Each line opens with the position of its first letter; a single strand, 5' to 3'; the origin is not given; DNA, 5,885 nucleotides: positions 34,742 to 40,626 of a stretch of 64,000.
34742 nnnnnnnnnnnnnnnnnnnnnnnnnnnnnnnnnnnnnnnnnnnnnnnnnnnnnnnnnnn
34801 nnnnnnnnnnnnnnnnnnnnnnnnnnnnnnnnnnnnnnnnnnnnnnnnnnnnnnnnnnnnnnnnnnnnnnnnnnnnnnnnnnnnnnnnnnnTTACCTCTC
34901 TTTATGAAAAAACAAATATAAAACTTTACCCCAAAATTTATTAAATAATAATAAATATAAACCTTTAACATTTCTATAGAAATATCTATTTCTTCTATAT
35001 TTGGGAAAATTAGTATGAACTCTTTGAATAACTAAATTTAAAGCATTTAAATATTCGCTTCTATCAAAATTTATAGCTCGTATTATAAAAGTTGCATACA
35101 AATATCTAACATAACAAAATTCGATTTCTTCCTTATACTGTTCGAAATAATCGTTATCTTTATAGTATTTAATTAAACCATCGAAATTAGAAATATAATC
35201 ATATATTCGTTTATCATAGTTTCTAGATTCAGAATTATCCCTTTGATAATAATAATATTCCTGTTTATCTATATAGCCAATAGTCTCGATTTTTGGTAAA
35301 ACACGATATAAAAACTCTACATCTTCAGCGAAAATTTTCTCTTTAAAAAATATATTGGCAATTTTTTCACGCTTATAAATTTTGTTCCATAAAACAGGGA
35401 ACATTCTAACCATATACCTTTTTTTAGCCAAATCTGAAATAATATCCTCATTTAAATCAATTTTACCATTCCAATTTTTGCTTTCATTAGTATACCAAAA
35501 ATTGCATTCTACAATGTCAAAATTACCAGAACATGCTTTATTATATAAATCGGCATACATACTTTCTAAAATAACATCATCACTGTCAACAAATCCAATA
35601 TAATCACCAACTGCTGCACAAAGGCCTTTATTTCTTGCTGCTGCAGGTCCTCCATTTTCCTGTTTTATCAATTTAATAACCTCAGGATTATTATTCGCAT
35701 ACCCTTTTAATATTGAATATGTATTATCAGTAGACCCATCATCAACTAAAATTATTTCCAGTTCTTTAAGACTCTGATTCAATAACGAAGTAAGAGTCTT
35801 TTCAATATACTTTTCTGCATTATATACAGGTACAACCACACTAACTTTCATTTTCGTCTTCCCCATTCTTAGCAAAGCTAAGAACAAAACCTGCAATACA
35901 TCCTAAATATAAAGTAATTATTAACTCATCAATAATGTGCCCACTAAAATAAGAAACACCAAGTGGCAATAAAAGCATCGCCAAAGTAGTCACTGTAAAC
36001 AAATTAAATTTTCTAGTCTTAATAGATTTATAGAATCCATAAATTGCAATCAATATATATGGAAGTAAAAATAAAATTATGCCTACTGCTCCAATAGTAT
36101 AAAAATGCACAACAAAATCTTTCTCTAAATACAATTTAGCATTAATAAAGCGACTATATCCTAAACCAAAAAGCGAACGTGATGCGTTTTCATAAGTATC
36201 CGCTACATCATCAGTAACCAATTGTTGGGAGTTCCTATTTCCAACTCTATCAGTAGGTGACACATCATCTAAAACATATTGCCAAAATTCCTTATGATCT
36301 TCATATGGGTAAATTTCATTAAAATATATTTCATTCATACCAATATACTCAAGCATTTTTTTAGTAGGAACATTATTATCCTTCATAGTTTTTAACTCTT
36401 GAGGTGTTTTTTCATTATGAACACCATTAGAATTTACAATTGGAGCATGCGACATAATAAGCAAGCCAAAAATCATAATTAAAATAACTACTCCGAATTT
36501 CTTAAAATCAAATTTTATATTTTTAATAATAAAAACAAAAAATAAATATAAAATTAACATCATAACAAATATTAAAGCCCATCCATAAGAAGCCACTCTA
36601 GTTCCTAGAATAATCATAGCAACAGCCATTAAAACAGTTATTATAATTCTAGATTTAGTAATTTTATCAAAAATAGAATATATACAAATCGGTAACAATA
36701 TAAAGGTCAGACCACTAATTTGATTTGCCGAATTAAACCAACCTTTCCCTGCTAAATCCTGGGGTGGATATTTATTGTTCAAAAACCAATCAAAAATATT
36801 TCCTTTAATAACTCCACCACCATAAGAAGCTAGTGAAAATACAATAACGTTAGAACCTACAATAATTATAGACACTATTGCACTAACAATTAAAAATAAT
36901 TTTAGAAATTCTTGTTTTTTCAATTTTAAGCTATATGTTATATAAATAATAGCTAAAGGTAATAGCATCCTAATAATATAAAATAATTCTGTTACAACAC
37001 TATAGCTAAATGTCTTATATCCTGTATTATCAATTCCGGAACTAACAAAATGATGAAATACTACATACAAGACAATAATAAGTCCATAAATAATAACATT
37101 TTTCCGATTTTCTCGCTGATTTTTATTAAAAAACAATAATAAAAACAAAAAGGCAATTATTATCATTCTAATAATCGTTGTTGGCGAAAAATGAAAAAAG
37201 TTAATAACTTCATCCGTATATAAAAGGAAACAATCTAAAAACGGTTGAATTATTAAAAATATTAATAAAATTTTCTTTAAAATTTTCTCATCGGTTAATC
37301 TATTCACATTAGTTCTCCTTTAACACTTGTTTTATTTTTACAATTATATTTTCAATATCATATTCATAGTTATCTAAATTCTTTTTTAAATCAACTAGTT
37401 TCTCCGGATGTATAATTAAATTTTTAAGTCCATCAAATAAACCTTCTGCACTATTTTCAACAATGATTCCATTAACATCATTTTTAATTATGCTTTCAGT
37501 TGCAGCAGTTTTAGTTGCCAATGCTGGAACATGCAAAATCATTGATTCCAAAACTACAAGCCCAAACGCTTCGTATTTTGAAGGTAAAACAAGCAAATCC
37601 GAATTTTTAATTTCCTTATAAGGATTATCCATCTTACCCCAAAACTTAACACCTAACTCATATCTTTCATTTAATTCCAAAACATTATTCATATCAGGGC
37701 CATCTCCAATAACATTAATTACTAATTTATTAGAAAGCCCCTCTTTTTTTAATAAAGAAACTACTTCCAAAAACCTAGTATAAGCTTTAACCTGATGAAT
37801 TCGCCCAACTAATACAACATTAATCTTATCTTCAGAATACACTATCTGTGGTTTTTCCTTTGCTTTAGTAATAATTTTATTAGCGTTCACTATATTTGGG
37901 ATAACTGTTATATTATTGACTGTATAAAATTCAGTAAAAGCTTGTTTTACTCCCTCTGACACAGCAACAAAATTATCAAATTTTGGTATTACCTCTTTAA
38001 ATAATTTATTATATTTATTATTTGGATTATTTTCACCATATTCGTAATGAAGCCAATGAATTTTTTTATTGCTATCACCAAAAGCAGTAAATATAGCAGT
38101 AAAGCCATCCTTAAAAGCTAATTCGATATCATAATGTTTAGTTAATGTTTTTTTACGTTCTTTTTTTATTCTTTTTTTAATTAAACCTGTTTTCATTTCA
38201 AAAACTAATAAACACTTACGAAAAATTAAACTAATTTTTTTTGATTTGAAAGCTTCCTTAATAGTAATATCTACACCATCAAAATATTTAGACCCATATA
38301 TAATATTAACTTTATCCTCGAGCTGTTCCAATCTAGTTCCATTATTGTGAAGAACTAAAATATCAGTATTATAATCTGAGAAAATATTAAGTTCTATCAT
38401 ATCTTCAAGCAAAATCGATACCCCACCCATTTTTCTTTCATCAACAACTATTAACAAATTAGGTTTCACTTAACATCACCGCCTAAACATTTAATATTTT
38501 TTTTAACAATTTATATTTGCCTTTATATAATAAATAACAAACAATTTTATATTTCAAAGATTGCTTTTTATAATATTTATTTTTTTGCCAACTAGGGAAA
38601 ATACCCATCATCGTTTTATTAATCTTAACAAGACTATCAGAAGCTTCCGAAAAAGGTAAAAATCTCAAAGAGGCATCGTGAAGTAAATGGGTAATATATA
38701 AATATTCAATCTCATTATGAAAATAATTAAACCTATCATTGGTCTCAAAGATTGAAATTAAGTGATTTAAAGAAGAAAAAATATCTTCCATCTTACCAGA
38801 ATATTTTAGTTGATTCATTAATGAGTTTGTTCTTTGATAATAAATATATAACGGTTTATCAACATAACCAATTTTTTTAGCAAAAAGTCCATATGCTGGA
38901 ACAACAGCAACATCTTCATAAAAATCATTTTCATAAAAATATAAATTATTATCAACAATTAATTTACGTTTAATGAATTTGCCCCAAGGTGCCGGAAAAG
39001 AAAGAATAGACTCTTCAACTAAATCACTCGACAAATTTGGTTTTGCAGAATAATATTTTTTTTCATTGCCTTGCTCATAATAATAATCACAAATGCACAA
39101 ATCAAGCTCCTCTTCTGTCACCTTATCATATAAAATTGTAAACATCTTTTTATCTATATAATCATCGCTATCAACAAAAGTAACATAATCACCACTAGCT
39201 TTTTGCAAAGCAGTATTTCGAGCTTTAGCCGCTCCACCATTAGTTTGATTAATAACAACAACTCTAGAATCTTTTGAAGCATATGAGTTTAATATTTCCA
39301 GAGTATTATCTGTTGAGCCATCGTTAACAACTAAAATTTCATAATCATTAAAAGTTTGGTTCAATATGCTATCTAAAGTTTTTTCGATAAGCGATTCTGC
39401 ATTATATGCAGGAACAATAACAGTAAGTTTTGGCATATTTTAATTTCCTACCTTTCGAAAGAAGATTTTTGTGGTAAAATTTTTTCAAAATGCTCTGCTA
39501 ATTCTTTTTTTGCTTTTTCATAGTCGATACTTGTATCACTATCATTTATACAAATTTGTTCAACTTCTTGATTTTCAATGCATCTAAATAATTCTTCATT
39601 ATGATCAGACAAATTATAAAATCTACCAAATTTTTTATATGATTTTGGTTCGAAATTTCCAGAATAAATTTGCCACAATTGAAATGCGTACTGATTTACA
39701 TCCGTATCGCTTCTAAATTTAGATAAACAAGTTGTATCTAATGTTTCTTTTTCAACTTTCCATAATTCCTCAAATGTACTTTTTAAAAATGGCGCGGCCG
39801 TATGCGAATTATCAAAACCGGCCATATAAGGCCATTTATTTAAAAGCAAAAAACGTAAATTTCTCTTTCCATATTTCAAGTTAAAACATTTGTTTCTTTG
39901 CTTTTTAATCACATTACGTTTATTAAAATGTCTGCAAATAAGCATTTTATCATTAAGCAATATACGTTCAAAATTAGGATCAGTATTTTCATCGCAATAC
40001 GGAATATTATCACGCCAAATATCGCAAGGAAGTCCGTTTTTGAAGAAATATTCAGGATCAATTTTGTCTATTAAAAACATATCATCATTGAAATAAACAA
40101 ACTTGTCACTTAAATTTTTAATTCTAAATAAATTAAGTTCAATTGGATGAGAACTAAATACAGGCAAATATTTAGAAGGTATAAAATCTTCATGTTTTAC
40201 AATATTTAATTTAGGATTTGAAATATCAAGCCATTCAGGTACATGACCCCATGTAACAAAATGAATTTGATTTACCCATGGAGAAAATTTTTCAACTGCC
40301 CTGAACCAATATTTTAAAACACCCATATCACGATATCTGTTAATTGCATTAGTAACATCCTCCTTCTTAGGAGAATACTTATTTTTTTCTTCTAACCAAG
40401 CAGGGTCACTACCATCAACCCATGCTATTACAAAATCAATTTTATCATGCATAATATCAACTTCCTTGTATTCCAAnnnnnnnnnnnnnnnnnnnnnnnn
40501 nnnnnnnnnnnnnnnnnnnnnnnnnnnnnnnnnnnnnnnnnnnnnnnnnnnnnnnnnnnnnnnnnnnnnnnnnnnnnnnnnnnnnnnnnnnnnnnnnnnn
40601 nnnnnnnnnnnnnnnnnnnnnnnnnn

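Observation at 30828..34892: UbiA-type polyprenyl-phosphate phosphoribosyltransferase flanked by two GT-C-like proteins inside a Firmicute wall-glycan operon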

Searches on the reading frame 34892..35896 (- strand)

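Call 4: search_protein_families(library=pfam, proteins=[window:34892-35896:-], max_evalue=0.01)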
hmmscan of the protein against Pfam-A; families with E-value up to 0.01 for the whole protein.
window:34892-35896:- (334 aa): 4 families
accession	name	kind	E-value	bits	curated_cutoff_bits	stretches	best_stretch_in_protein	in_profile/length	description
PF00535.33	Glycos_transf_2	-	1.4e-38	132.9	23.3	1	19-181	1-166/168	Glycosyl transferase family 2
PF10111.15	Glyco_tranf_2_2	-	2.3e-14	54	27.3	1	19-119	1-104/276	Glycosyltransferase like family 2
PF13641.12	Glyco_tranf_2_3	-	8.9e-12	45.9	27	1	18-137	3-127/230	Glycosyltransferase like family 2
PF13704.12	Glyco_tranf_2_4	-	0.00014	22.8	27.5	1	26-110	2-85/98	Glycosyl transferase family 2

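Call 5: search_protein_families(library=ncbifam, proteins=[window:34892-35896:-], max_evalue=0.01)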
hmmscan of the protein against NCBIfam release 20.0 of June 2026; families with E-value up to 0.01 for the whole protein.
window:34892-35896:- (334 aa): 24 families
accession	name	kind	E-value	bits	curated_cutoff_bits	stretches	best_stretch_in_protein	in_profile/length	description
NF007482.0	PRK10073.1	equivalog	3.8e-43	147.7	423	1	13-228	3-227/334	glycosyltransferase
NF047683.1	TeichurnBiosyTuaG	equivalog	1.6e-25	90.2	400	1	11-110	1-100/252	teichuronic acid biosynthesis protein TuaG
NF041875.1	EPS_EpsD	equivalog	7.7e-22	78.1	370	1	18-108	1-91/325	exopolysaccharide biosynthesis glycosyltransferase EpsD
NF053739.1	GlytfEpsEBac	equivalog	4.8e-21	74.9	450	1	17-175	2-162/265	glycosyltransferase EpsE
NF050050.1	ProtGlycPglI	equivalog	6.9e-20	71.6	500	1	16-222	2-207/306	GalNAc(5)-diNAcBac-PP-undecaprenol beta-1,3-glucosyltransferase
TIGR03937.1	PgaC_IcaA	equivalog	2.6e-19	69.5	422.3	1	15-111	44-140/407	poly-beta-1,6-N-acetyl-D-glucosamine synthase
TIGR03965.1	mycofact_glyco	equivalog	2.6e-18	66.1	280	1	15-109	73-167/467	mycofactocin biosynthesis glycosyltransferase MftF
NF038302.1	EPS_HpsE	equivalog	8.7e-15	54.5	300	1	17-110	2-100/307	hormogonium polysaccharide biosynthesis glycosyltransferase HpsE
NF041394.1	GtaseAglG_Halo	equivalog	6.6e-14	51.9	440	1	16-111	1-97/304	glucosyl-dolichyl phosphate glucuronosyltransferase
TIGR03111.1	glyc2_xrt_Gpos1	hypoth_equivalog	9.6e-13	47.7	363.95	1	16-109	49-144/439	TIGR03111 family XrtG-associated glycosyltransferase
NF047588.1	GlcsyltransPgfSStrep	equivalog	1.3e-12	47.6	500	1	16-130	1-118/308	glycosyltransferase PgfS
TIGR04283.1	glyco_like_mftF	equivalog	1.9e-12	47.3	182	1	18-117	1-93/221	TIGR04283 family arsenosugar biosynthesis glycosyltransferase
NF007986.1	PRK10714.1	equivalog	1.3e-10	40.8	529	1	16-108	6-102/316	undecaprenyl-phosphate 4-deoxy-4-formamido-L-arabinose transferase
NF007453.0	PRK10018.1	equivalog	1.4e-10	41.3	382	1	14-165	4-150/280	colanic acid biosynthesis glycosyltransferase WcaA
NF038299.1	EPS_HpsN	equivalog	1.4e-10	40.6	425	1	17-121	2-105/317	hormogonium polysaccharide biosynthesis glycosyltransferase HpsN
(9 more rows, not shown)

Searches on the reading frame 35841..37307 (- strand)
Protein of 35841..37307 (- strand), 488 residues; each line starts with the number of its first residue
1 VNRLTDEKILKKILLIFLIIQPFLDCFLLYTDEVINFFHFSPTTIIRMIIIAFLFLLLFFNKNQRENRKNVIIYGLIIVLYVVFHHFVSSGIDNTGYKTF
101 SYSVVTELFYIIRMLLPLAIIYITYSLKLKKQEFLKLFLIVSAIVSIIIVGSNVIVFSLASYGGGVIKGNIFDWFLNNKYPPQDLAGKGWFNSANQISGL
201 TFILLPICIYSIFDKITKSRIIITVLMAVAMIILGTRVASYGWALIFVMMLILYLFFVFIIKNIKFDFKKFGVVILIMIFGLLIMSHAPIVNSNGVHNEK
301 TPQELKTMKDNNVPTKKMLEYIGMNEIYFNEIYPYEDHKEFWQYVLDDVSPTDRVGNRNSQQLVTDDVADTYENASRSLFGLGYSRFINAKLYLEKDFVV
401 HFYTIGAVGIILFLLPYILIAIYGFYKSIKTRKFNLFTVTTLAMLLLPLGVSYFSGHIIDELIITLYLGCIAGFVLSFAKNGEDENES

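Call 4: search_protein_families(library=pfam, proteins=[window:35841-37307:-], max_evalue=0.01)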
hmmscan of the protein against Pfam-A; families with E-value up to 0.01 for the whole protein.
window:35841-37307:- (488 aa): 1 family
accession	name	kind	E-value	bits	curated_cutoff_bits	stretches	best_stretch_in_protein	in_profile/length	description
PF13425.11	O-antigen_lig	-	3.6e-55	188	31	1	10-475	4-455/462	O-antigen ligase like membrane protein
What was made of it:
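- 35841..37307 (-): O-antigen-ligase/Wzy-like polymerase of the backbone glycan. PF13425 scores 188 bits (call 4).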

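Call 5: search_protein_families(library=ncbifam, proteins=[window:35841-37307:-], max_evalue=0.01)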
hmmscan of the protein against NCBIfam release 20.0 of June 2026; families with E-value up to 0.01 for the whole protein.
window:35841-37307:- (488 aa): 0 families

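Call 31: search_protein_families(library=ncbifam, proteins=[window:35841-37307:-], max_evalue=0.00001)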
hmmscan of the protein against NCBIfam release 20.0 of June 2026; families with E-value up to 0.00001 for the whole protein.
window:35841-37307:- (488 aa): 0 families

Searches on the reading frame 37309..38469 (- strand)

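Call 4: search_protein_families(library=pfam, proteins=[window:37309-38469:-], max_evalue=0.01)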
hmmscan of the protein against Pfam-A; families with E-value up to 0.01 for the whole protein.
window:37309-38469:- (386 aa): 4 families
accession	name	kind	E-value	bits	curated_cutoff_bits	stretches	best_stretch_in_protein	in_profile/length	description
PF00534.26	Glycos_transf_1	-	3.5e-26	92.2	26.4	1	204-364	4-168/172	Glycosyl transferases group 1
PF13692.12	Glyco_trans_1_4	-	2e-23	83.7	27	1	217-352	3-140/142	Glycosyl transferases group 1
PF20706.3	GT4-conflict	-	2e-07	30.8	26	1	138-323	121-315/385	Family 4 Glycosyltransferase in conflict systems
PF13439.12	Glyco_transf_4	-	3.9e-06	27.4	28.5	1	140-197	109-169/170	Glycosyltransferase Family 4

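Call 5: search_protein_families(library=ncbifam, proteins=[window:37309-38469:-], max_evalue=0.01)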
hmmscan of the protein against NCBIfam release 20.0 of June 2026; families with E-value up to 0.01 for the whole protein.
window:37309-38469:- (386 aa): 25 families
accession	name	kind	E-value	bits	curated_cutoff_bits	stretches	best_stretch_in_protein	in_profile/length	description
TIGR03999.1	thiol_BshA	equivalog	4.4e-25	88.4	273.7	1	151-339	132-322/375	N-acetyl-alpha-D-glucosaminyl L-malate synthase BshA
TIGR03088.1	stp2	hypoth_equivalog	9.3e-21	74.3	409.05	1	149-341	122-324/374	TIGR03088 family PEP-CTERM/XrtA system glycosyltransferase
NF007396.0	PRK09922.1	equivalog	2.5e-17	62.8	385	1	135-339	113-310/361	lipopolysaccharide 1,6-galactosyltransferase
NF041876.1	EPS_EpsE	equivalog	2e-16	60.3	400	1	184-362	185-369/389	exopolysaccharide biosynthesis GT4 family glycosyltransferase EpsE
TIGR04157.1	glyco_rSAM_CFB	subfamily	2.3e-16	59.8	400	1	158-337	164-348/406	TIGR04157 family glycosyltransferase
NF047684.1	TeichurnBiosyTuaC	equivalog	3.7e-15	55.8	550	1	154-365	155-365/391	teichuronic acid biosynthesis protein TuaC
NF050063.1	ProtGlycPglJ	equivalog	2.4e-14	53.3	500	1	144-359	124-336/363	N-acetylgalactosamine-N,N'-diacetylbacillosaminyl-diphospho-undecaprenol 4-alpha-N-acetylgalactosaminyltransferase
NF046085.1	XrtY_assoc_Gly1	equivalog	3.2e-13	49.3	400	1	144-364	137-359/387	XrtY-associated glycosyltransferase XYAG1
NF038255.1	exopoly_VpsD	equivalog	2.8e-11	42.9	300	1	151-321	139-314/381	VpsD family glycosyltransferase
NF041010.1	glycosy_Agl16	equivalog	4.1e-11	42.4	575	1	153-352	123-316/352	glycosylation protein Agl16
TIGR02149.1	glgA_Coryne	subfamily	4.5e-11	42.5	302.4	1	161-341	142-335/391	glycogen synthase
NF050056.1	ProtGlycPglH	equivalog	1.2e-10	41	600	1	112-380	85-347/354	GalNAc-alpha-(1->4)-GalNAc-alpha-(1->3)-diNAcBac-PP-undecaprenol alpha-1,4-N-acetyl-D-galactosaminyltransferase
NF047880.1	glyco_SdgA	exception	6.3e-10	38.2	800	1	148-383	250-487/488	serine-aspartate repeat adhesin O-glycosyltransferase SdgA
TIGR03449.1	mycothiol_MshA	equivalog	1.2e-09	37.6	462.5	1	159-359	160-374/406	D-inositol-3-phosphate glycosyltransferase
NF038295.1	EPS_HpsP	equivalog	3.1e-09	36.3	550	1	183-358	174-356/388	hormogonium polysaccharide biosynthesis glycosyltransferase HpsP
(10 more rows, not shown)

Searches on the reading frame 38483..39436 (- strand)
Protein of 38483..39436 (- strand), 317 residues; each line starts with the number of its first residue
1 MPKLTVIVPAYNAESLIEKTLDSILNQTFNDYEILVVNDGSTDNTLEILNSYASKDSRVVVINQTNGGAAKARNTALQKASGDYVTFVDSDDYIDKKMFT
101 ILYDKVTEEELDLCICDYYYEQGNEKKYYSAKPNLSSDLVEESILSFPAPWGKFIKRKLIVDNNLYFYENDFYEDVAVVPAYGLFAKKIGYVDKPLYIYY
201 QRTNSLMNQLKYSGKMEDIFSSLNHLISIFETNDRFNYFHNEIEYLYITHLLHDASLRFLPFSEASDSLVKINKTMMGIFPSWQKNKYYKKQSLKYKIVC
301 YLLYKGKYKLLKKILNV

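Call 4: search_protein_families(library=pfam, proteins=[window:38483-39436:-], max_evalue=0.01)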
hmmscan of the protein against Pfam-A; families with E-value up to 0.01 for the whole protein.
window:38483-39436:- (317 aa): 5 families
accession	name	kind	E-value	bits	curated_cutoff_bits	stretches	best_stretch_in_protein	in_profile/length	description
PF00535.33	Glycos_transf_2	-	1.4e-40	139.4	23.3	1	5-134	1-131/168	Glycosyl transferase family 2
PF10111.15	Glyco_tranf_2_2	-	4.7e-15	56.3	27.3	1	5-156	1-162/276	Glycosyltransferase like family 2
PF13641.12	Glyco_tranf_2_3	-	1.6e-14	54.9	27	1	2-101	1-106/230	Glycosyltransferase like family 2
PF13704.12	Glyco_tranf_2_4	-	2.3e-07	31.6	27.5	1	12-95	2-85/98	Glycosyl transferase family 2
PF08199.16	E2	-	0.0044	17.4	25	0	151-165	10-24/37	Bacteriophage E2-like protein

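Call 5: search_protein_families(library=ncbifam, proteins=[window:38483-39436:-], max_evalue=0.01)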
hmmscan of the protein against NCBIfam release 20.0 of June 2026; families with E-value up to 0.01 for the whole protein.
window:38483-39436:- (317 aa): 30 families (the best 25 are shown)
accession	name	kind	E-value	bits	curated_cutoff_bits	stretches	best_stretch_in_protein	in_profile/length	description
NF007482.0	PRK10073.1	equivalog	8.6e-40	136.7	423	1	2-237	6-250/334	glycosyltransferase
NF047683.1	TeichurnBiosyTuaG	equivalog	8.4e-30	104.2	400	1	2-98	6-103/252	teichuronic acid biosynthesis protein TuaG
TIGR03937.1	PgaC_IcaA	equivalog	3.1e-23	82.4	422.3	1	2-108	45-152/407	poly-beta-1,6-N-acetyl-D-glucosamine synthase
NF050050.1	ProtGlycPglI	equivalog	1.8e-22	80.1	500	1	1-208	1-210/306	GalNAc(5)-diNAcBac-PP-undecaprenol beta-1,3-glucosyltransferase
NF041875.1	EPS_EpsD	equivalog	7.8e-20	71.5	370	1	4-92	1-90/325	exopolysaccharide biosynthesis glycosyltransferase EpsD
NF053739.1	GlytfEpsEBac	equivalog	2.8e-18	65.9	450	1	2-93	1-94/265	glycosyltransferase EpsE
NF038302.1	EPS_HpsE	equivalog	9.8e-16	57.6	300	1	3-97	2-102/307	hormogonium polysaccharide biosynthesis glycosyltransferase HpsE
NF041394.1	GtaseAglG_Halo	equivalog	8.7e-15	54.8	440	1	4-98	3-99/304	glucosyl-dolichyl phosphate glucuronosyltransferase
TIGR03111.1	glyc2_xrt_Gpos1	hypoth_equivalog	1.1e-14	54.1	363.95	1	1-100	48-150/439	TIGR03111 family XrtG-associated glycosyltransferase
TIGR03965.1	mycofact_glyco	equivalog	2.3e-13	49.8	280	1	2-91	74-164/467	mycofactocin biosynthesis glycosyltransferase MftF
NF047588.1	GlcsyltransPgfSStrep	equivalog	4.3e-13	49.2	500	1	3-92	2-96/308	glycosyltransferase PgfS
TIGR04242.1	nodulat_NodC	equivalog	9.7e-13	47.8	550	1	1-110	47-160/395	chitooligosaccharide synthase NodC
NF007453.0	PRK10018.1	equivalog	1.2e-12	48.1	382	1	2-105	6-111/280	colanic acid biosynthesis glycosyltransferase WcaA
NF038299.1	EPS_HpsN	equivalog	1.7e-12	47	425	1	2-100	1-100/317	hormogonium polysaccharide biosynthesis glycosyltransferase HpsN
TIGR04017.1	WcaA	equivalog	2e-12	47.3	495.75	1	2-106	5-111/279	colanic acid biosynthesis glycosyltransferase WcaA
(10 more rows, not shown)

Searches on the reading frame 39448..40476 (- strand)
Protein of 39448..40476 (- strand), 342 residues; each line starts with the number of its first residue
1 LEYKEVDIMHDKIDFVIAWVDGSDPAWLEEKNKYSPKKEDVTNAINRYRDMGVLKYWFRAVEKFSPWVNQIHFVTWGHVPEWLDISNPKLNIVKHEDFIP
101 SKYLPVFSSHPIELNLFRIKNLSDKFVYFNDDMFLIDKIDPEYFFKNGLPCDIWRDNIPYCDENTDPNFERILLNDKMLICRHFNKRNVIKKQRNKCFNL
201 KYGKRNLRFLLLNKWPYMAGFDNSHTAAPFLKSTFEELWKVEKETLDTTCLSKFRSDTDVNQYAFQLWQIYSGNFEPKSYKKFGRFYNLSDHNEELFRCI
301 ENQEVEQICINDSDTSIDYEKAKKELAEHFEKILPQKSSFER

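Call 10: search_protein_families(library=pfam, proteins=[window:39448-40476:-], max_evalue=0.001)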
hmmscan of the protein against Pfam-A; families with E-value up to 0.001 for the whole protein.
window:39448-40476:- (342 aa): 4 families
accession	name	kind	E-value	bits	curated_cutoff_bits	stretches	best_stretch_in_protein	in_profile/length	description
PF11380.13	Stealth_CR2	-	1.7e-42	144.4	39.4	1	47-149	1-105/108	Stealth protein CR2, conserved region 2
PF17101.10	Stealth_CR1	-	4.9e-13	49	27.2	1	12-38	2-28/29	Stealth protein CR1, conserved region 1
PF17102.10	Stealth_CR3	-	3.4e-06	27.3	24.2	1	224-265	1-41/49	Stealth protein CR3, conserved region 3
PF17103.10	Stealth_CR4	-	3.8e-05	24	27.4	1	304-342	7-45/55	Stealth protein CR4, conserved region 4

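Call 31: search_protein_families(library=ncbifam, proteins=[window:39448-40476:-], max_evalue=0.00001)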
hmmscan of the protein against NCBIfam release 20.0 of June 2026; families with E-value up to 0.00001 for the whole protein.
window:39448-40476:- (342 aa): 0 families
